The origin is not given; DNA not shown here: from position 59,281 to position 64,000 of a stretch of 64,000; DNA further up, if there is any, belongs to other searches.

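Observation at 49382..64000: Divergent locus of three giant secreted proteins combining BNR propeller, cohesin-like, dockerin and Por/FlgD-type C-terminal domains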

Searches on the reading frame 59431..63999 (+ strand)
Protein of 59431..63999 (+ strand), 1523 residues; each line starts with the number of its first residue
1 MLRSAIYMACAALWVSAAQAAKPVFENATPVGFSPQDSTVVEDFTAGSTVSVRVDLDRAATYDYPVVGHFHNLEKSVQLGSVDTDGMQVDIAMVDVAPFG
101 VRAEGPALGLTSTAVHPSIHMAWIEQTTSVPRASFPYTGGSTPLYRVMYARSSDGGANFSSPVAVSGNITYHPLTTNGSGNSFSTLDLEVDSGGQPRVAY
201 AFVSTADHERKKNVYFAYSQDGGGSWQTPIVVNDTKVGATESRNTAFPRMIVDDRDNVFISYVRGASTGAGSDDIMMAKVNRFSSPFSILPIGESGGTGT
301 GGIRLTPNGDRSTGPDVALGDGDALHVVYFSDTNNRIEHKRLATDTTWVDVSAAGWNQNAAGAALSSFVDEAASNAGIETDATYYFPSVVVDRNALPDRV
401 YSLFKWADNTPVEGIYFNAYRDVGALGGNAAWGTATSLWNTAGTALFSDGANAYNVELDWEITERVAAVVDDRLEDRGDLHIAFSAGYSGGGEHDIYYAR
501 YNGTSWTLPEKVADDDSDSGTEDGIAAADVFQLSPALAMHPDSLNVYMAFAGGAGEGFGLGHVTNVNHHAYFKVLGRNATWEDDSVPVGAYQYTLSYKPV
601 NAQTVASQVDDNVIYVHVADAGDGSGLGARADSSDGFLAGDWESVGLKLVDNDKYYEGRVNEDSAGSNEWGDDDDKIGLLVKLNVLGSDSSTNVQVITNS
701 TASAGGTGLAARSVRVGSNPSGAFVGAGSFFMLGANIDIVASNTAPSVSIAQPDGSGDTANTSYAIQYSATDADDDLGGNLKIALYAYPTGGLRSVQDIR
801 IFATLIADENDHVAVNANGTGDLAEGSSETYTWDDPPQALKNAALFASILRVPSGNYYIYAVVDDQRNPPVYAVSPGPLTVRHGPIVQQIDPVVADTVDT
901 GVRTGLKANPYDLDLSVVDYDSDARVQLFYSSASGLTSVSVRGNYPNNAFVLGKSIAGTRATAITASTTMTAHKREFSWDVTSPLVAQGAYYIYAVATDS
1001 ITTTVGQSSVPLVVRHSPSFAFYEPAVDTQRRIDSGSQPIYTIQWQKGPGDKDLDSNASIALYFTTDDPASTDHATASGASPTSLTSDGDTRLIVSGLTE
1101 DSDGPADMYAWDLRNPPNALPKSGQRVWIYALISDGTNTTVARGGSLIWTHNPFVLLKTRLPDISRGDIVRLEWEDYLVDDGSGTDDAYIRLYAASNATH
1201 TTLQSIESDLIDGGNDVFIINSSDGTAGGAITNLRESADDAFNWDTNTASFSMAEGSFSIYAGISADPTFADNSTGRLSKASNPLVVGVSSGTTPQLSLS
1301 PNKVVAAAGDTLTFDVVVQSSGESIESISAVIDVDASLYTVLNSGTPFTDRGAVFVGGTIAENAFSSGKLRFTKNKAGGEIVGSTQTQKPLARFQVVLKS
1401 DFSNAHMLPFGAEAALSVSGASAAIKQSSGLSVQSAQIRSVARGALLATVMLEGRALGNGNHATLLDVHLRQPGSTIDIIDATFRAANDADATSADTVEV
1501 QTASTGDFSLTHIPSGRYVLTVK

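Call 5: search_protein_families(library=pfam, proteins=[window:59431-63999:+], max_evalue=0.1)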
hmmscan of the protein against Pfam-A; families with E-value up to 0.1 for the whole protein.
window:59431-63999:+ (1523 aa): 3 families
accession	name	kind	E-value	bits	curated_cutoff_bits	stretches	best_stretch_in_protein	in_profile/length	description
PF13088.12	BNR_2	-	0.0028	17.5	31.4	1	118-254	162-271/277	BNR repeat-like domain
PF13620.12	CarboxypepD_reg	-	0.0049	17.6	32.3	1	1494-1522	26-54/82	Carboxypeptidase regulatory-like domain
PF15892.11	BNR_4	-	0.0079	16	27.3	0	188-227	155-194/272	BNR repeat-containing family member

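Call 6: search_protein_families(library=ncbifam, proteins=[window:59431-63999:+], max_evalue=0.1)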
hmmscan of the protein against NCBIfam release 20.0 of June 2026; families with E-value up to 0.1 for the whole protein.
window:59431-63999:+ (1523 aa): 0 families

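Call 14: find_related_loci(query=window:59431-63999:+, collection=genome_contigs, flank=10000)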
Query window:59431-63999:+ (1523 aa) in genome_contigs; peptide patterns used: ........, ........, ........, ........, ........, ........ (x = any residue, [..] = any of these).
48 stretches matched a pattern; 31 encode a relative of the query (tblastn E <= 1e-3); 26 distinct loci.
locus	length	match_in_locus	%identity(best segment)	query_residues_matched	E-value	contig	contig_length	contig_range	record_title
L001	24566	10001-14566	94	1-1523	0e+0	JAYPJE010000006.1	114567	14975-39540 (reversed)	MAG: Gemmatimonadota bacterium isolate 139576_S177_rosella_bins.tsv.066 NODE_71_length_114567_cov_8.038476, whole genome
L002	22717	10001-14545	78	6-1523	0e+0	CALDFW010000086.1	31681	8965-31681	MAG: uncultured bacterium isolate S1_Bin_Bin_74_sub_1 genome assembly, contig: c_000001602411, whole genome shotgun sequ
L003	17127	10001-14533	65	8-1523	0e+0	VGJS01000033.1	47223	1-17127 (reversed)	MAG: Candidatus Handelsmanbacteria bacterium isolate K_DeepCast_65m_m1_133 K_DeepCast_65m_m1_133_Ga0194128_10001133, who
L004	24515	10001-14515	64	14-1523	0e+0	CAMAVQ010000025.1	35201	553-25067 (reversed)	MAG: Gemmatimonas phototrophica isolate MaH-09apr19-249 genome assembly, contig: MaH-09apr19-C2588, whole genome shotgun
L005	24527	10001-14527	65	13-1523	0e+0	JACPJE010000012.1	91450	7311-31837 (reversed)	MAG: Candidatus Latescibacterota bacterium isolate NC_groundwater_459_Ag_B-0.1um_64_11 S34_3B_scaffold_9259, whole genom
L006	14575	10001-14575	64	1-1516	0e+0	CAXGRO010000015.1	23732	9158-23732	MAG TPA_asm: uncultured bacterium isolate ERR594323_concoct_206 genome assembly, contig: ERZ8580415.3234, whole genome s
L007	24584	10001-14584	61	1-1523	0e+0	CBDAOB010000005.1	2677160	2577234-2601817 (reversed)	MAG: Candidatus Latescibacterota bacterium isolate ee734ac6-3c8f-4045-9bd6-bb64be60b199 genome assembly, contig: contig_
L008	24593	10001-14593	61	1-1523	0e+0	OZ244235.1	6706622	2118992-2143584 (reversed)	MAG: Candidatus Latescibacterota bacterium isolate e5868d62-61ad-4724-99e8-9c09e4b40cf9 genome assembly, chromosome: 1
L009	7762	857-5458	61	1-1523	0e+0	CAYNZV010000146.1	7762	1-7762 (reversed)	MAG TPA_asm: uncultured Gemmatimonadaceae bacterium isolate SRP092796_co6_206 genome assembly, contig: NODE_17506_length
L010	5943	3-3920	69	225-1523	0e+0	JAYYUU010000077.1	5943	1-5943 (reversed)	MAG: Candidatus Latescibacterota bacterium isolate XB_MAG105 DB_MAG105_0077, whole genome shotgun sequence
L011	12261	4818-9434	60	1-1523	0e+0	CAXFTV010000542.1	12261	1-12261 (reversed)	MAG TPA_asm: uncultured bacterium isolate ERR599111_concoct_57 genome assembly, contig: ERZ841489.637682, whole genome s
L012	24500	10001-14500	58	3-1523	0e+0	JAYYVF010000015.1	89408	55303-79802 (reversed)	MAG: Candidatus Latescibacterota bacterium isolate XB_MAG106 DB_MAG106_0015, whole genome shotgun sequence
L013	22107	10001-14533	63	8-1523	0e+0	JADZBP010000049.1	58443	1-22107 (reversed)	MAG: Candidatus Latescibacterota bacterium isolate SJ679 c_000000275285, whole genome shotgun sequence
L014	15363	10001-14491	59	23-1523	0e+0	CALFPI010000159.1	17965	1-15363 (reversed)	MAG TPA_asm: uncultured Gemmatimonadaceae bacterium isolate ERR2206786_bin.69_CONCOCT_v1.1_MAG genome assembly, contig:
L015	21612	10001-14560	77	1-1523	0e+0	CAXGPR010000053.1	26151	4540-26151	MAG TPA_asm: uncultured bacterium isolate ERR594296_concoct_150 genome assembly, contig: ERZ8733628.1884, whole genome s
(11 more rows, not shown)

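Call 17: search_protein_families(library=pfam, proteins=[L001:10001-15652:+, L001:16403-17770:-, L001:17994-20552:+, L001:20558-23167:+, L001:23217-24431:-], max_evalue=0.01)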
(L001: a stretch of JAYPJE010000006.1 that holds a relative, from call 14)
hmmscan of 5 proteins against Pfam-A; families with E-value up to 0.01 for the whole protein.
L001:10001-15652:+ (1883 aa): 5 families
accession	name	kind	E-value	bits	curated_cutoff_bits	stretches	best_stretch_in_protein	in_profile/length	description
PF13860.13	FlgD_ig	-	5.5e-09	36.3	27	1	1819-1868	24-73/79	FlgD Ig-like domain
PF13620.12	CarboxypepD_reg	-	0.00044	21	32.3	1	1478-1543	14-76/82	Carboxypeptidase regulatory-like domain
PF00404.24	Dockerin_1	-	0.0053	17.4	22.9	0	1573-1620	2-51/57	Dockerin type I domain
PF13088.12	BNR_2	-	0.0063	16.3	31.4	0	146-253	185-270/277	BNR repeat-like domain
PF15892.11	BNR_4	-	0.009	15.8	27.3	0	146-228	180-266/272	BNR repeat-containing family member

L001:16403-17770:- (455 aa): 9 families
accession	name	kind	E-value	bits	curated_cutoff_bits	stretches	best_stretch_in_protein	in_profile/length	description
PF13167.11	GTP-bdg_N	-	2.4e-31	108.6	25.4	1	51-139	1-89/89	GTP-binding GTPase N-terminal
PF16360.10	GTP-bdg_M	-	1.3e-29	103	29.5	1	141-227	1-79/79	GTP-binding GTPase Middle Region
PF01926.29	MMR_HSR1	-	2.7e-21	76.2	21.9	1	232-351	1-113/113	50S ribosome-binding GTPase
PF16897.10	MMR_HSR1_Xtn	-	5.9e-05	23.4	35.2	1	344-392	57-101/106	C-terminal region of MMR_HSR1 domain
PF02421.24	FeoB_N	-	0.00032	20.7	27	1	232-289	2-58/156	Ferrous iron transport protein B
PF00350.29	Dynamin_N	-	0.00056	20.4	27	1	233-264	1-32/168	Dynamin family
PF19275.4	HflX_C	-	0.00058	20.3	26.4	1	365-451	4-89/102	HflX C-terminal domain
PF03193.22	RsgA_GTPase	-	0.0014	18.9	30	0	232-288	108-168/174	RsgA GTPase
PF00005.33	ABC_tran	-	0.0033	18.5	25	1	232-359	13-113/137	ABC transporter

L001:17994-20552:+ (852 aa): 11 families
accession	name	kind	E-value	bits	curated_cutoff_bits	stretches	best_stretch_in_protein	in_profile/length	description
PF05362.19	Lon_C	-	1.4e-82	276.7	21.1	1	605-806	2-203/205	Lon protease (S16) C-terminal proteolytic domain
PF02190.22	LON_substr_bdg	-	1.1e-43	149.9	28.7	1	45-237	2-200/200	ATP-dependent protease La (LON) substrate-binding domain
PF00004.35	AAA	-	3.2e-23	83.1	21.2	1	387-524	1-126/131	ATPase family associated with various cellular activities (AAA)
PF22667.2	Lon_lid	-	7.2e-19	67.6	27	1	548-601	1-55/57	Lon protease AAA+ ATPase lid domain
PF07728.20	AAA_5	-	5.6e-07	30.1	22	1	387-520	2-138/139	AAA domain (dynein-related subfamily)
PF13541.12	ChlI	-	4.3e-06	27.1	27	1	654-775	7-121/121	Subunit ChlI of Mg-chelatase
PF08298.17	AAA_PrkA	-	4.1e-05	23.2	25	1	357-409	58-110/358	PrkA AAA domain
PF13401.12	AAA_22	-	8e-05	23.4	27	1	385-468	6-97/130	AAA domain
PF13191.12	AAA_16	-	0.00014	22.8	32.6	1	376-445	17-82/167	AAA ATPase domain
PF05496.18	RuvB_N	-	0.0011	19.2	27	1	358-416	8-65/159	Holliday junction DNA helicase RuvB P-loop domain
PF03193.22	RsgA_GTPase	-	0.0067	16.7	30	0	359-416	81-138/174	RsgA GTPase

L001:20558-23167:+ (869 aa): 8 families
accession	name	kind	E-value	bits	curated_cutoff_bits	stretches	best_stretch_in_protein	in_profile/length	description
PF08335.16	GlnD_UR_UTase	-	2.6e-29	102.5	21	1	185-310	12-138/141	GlnD PII-uridylyltransferase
PF01966.28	HD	-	3.7e-06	27.6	22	1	446-538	1-92/116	HD domain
PF01842.31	ACT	-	1.8e-05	24.9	27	0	686-727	4-46/66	ACT domain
PF03710.21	GlnE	-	2.2e-05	24.4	24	1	9-104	53-160/252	Glutamate-ammonia ligase adenylyltransferase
PF24931.1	ACT_ACR9_3rd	-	5.3e-05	23.6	27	1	785-863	2-81/98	ACR9-like, ACT-like domain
PF01909.29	NTP_transf_2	-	0.00015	22.5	21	1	74-104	15-45/93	Nucleotidyltransferase domain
PF03445.19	DUF294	-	0.00029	21.2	21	1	34-122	7-103/138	Putative nucleotidyltransferase DUF294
PF22754.3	bHLH-TF_ACT-like_plant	-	0.0023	18.5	27.6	0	686-734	15-59/75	Plant bHLH transcription factor, ACT-like domain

L001:23217-24431:- (404 aa): 10 families
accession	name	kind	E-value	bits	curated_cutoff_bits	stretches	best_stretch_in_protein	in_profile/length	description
PF12799.13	LRR_4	-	9e-51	169.2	27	6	284-324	2-43/44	Leucine Rich repeats (2 copies)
PF13855.12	LRR_8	-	1.5e-23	82.7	27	4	240-295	2-61/61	Leucine rich repeat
PF23211.1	LRR_LRWD1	-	2.7e-16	60.3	28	2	258-318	39-99/190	Leucine-rich repeat and WD repeat-containing protein 1, LRR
PF23598.1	LRR_14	-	1.8e-14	53.7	40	2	200-335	5-147/353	Leucine-rich repeat region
PF14580.12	LRR_9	-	6.5e-12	45.8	30.5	3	220-317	22-125/175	Leucine-rich repeat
PF00560.39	LRR_1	-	3.6e-10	38.4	20.6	0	262-276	1-15/23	Leucine Rich Repeat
PF23952.1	LRR_EndoS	-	6.4e-09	36.5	27.9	1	265-353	27-110/116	Endo-beta-N-acetylglucosaminidase EndoS LRR domain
PF25019.1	LRR_R13L1-DRL21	-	9.4e-06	26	27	0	207-270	62-126/127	R13L1/DRL21 LRRs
PF13516.12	LRR_6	-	2.4e-05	24.5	23.4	0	282-297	2-17/24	Leucine Rich repeat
PF24048.1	LRR_NXF1-5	-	0.00016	21.7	30.5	0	238-292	53-113/142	NXF1/2/3/5 leucine-rich repeat domain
